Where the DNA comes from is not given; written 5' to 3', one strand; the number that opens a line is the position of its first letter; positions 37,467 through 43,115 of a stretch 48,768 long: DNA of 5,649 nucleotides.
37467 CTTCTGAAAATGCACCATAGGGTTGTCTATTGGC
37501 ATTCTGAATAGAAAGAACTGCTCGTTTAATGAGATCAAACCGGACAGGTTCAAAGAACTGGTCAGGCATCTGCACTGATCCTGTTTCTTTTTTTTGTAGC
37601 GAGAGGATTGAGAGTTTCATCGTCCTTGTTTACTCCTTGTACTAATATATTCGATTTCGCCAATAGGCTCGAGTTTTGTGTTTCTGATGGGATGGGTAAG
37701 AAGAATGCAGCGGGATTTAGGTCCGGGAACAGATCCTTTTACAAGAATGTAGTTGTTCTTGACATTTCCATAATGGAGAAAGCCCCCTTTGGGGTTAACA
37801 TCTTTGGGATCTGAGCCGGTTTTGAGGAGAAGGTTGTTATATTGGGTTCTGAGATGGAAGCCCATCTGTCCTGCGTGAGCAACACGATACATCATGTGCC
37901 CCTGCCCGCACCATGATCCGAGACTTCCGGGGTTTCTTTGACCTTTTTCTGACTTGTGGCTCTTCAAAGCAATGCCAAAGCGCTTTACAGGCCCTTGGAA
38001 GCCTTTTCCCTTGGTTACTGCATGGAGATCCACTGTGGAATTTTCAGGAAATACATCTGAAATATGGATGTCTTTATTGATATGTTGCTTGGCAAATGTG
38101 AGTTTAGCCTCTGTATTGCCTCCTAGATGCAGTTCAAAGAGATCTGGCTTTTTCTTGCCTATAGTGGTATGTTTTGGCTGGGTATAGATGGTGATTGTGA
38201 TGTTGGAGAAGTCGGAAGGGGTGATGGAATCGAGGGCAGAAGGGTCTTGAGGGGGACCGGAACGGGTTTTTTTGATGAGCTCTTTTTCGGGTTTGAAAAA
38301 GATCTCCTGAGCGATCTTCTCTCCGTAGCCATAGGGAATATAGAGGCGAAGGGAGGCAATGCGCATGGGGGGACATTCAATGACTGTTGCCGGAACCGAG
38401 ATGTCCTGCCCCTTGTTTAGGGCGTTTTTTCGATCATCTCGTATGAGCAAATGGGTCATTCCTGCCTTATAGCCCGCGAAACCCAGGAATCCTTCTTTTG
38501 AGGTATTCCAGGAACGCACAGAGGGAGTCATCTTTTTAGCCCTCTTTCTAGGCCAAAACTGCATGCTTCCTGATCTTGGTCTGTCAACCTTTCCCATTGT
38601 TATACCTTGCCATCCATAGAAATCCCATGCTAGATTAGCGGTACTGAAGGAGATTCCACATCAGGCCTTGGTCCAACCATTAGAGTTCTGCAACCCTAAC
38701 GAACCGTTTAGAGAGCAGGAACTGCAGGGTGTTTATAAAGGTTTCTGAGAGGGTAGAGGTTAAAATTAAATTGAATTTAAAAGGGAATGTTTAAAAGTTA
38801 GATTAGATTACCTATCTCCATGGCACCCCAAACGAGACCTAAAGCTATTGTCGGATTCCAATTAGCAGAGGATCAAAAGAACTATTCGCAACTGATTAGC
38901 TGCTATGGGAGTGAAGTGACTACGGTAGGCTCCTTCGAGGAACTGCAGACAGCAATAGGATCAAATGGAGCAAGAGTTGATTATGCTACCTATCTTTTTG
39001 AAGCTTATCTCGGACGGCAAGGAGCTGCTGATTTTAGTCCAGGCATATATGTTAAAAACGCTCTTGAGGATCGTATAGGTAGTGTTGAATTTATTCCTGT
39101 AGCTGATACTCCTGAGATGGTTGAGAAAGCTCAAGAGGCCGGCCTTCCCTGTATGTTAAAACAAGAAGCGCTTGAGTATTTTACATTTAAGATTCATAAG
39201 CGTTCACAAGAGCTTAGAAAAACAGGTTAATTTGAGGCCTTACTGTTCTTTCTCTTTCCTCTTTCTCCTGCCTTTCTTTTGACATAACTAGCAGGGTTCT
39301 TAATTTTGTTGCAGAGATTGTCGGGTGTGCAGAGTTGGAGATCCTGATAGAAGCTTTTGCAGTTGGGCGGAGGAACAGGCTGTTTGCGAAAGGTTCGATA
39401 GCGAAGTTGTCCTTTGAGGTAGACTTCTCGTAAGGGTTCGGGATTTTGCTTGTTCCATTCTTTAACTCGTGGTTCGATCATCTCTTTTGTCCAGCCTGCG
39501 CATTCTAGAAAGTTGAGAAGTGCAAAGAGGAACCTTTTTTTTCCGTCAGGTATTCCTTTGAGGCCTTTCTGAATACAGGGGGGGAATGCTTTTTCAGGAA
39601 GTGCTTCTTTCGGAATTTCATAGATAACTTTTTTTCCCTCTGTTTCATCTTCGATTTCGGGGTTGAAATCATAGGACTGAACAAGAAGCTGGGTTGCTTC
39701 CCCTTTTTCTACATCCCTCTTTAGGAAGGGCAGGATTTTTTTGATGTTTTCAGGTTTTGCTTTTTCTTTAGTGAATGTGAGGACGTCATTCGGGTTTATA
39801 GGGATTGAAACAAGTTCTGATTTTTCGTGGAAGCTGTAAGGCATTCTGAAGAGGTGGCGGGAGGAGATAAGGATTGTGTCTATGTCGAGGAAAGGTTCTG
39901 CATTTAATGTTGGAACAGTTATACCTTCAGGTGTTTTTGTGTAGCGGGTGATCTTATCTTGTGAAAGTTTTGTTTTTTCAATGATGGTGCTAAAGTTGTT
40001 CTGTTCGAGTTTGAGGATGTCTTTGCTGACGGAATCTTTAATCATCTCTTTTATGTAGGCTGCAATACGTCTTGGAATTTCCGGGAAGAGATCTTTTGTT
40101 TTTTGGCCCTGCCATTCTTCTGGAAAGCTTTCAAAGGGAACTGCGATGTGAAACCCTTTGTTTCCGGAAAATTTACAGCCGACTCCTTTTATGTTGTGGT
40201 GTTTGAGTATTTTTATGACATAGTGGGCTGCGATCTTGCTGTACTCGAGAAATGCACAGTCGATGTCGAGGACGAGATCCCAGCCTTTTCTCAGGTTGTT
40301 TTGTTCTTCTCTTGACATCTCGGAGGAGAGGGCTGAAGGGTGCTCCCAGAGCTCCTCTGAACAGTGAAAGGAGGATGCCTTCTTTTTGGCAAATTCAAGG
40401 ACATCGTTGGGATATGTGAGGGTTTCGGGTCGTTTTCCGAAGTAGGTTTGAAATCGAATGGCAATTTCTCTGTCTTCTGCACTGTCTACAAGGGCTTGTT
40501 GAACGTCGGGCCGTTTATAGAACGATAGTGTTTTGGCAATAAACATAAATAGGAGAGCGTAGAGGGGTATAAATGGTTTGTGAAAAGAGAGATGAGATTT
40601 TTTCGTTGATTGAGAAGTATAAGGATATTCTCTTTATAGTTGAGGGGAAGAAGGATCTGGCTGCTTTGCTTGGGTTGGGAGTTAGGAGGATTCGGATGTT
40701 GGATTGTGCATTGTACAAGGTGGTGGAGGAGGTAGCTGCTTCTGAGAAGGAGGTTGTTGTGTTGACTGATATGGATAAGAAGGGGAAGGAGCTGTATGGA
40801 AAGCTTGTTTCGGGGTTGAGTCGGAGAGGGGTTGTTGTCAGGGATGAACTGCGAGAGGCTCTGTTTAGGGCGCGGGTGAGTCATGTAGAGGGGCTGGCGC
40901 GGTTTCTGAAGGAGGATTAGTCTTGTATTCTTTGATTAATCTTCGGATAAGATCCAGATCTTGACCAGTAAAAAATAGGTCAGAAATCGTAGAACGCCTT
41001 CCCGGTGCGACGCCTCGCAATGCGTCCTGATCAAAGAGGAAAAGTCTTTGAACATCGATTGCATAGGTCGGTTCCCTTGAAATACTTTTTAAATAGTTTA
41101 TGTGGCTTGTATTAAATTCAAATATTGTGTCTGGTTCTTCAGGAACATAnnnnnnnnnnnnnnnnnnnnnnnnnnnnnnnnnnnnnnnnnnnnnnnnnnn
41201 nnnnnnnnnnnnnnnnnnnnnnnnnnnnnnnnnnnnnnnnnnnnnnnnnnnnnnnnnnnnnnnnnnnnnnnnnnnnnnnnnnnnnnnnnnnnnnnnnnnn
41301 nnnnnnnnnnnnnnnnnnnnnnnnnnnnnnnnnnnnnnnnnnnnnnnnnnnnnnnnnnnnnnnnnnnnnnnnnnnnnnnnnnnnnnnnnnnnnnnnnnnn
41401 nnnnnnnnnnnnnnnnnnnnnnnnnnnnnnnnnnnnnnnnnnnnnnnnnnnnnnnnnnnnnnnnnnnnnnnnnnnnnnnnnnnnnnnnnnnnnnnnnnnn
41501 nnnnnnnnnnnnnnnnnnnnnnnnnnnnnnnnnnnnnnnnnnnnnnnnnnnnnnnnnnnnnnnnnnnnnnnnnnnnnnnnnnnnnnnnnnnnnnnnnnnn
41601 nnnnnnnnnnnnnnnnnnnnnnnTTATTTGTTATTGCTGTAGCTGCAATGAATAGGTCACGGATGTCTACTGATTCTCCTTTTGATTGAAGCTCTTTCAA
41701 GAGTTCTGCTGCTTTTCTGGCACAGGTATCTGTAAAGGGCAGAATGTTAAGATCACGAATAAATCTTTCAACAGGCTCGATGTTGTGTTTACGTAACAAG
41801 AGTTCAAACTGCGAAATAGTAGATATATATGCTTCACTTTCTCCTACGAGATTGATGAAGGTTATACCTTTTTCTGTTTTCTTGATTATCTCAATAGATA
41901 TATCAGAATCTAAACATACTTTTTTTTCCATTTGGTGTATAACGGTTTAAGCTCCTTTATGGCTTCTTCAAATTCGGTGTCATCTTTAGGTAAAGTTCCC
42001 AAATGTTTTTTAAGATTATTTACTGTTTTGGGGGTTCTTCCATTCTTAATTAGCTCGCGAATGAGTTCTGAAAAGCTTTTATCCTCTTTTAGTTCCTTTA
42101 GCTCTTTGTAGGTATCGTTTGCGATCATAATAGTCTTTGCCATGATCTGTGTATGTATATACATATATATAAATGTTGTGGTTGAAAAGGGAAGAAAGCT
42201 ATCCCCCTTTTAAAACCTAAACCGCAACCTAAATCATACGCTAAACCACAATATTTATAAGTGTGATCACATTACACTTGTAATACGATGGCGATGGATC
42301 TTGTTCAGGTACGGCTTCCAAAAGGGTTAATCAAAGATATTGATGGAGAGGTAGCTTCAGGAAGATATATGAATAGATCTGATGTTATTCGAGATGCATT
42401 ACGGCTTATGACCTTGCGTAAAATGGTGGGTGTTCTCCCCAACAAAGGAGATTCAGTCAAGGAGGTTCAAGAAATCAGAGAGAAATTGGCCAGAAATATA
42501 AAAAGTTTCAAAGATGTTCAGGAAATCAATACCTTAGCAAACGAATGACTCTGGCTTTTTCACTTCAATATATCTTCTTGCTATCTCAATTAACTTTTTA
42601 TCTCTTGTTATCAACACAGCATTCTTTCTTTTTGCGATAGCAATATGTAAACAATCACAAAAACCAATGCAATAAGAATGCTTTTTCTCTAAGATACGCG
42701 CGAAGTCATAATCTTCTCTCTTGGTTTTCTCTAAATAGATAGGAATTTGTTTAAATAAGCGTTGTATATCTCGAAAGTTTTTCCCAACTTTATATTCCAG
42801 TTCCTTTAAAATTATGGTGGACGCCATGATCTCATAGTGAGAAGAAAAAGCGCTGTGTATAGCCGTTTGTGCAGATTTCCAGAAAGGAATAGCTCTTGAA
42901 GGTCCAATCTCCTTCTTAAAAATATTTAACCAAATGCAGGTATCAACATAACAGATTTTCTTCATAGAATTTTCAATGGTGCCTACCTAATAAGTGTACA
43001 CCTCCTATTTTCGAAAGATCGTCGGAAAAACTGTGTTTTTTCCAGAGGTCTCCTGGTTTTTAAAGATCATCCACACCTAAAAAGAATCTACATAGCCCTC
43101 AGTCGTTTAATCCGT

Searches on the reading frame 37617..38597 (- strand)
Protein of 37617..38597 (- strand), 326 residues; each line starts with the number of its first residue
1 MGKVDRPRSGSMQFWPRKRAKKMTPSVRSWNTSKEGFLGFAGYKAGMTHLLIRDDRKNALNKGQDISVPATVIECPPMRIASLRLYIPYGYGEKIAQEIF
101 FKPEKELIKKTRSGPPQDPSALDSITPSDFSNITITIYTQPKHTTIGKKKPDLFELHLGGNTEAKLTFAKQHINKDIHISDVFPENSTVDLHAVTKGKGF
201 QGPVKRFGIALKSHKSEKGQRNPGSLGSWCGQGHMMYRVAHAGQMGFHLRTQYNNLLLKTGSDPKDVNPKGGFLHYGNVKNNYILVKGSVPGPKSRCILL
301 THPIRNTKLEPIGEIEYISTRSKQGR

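Call 29: search_protein_families(library=pfam, proteins=[window:37617-38597:-], max_evalue=0.001)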
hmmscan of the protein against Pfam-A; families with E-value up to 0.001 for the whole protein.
window:37617-38597:- (326 aa): 1 family
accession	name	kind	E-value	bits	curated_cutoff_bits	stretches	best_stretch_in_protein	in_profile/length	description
PF00297.29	Ribosomal_L3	-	4.4e-66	223.8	22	2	130-325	157-369/369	Ribosomal protein L3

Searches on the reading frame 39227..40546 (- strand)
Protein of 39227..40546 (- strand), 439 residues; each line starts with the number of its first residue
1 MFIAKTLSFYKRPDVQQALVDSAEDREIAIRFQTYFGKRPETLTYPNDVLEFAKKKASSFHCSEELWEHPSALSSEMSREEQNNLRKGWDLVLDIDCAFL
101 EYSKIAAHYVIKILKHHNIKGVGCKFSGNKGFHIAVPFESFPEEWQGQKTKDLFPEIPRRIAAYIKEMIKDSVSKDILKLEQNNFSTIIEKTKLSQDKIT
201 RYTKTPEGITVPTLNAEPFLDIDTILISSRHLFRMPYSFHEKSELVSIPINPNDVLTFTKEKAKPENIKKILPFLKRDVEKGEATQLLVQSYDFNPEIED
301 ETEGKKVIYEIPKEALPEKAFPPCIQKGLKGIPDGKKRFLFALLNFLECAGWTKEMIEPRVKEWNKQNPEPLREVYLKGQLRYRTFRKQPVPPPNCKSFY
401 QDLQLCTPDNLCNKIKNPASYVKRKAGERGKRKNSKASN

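Call 29: search_protein_families(library=pfam, proteins=[window:39227-40546:-], max_evalue=0.001)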
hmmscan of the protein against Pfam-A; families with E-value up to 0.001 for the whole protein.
window:39227-40546:- (439 aa): 2 families
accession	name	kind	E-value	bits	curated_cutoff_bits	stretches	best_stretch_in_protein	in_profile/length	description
PF01896.25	DNA_primase_S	-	1.1e-06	29.6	26.8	1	99-251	20-162/163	DNA primase small subunit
PF21686.3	LigD_Prim-Pol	-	8.6e-05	22.7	27.4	1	84-162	96-173/254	LigD, primase-polymerase domain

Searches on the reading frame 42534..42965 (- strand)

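Call 29: search_protein_families(library=pfam, proteins=[window:42534-42965:-], max_evalue=0.001)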
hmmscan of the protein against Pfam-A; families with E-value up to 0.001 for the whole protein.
window:42534-42965:- (143 aa): 1 family
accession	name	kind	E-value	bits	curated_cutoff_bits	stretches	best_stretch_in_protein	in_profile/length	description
PF01850.27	PIN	-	8.1e-14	52.7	23.6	1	6-130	2-119/120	PIN domain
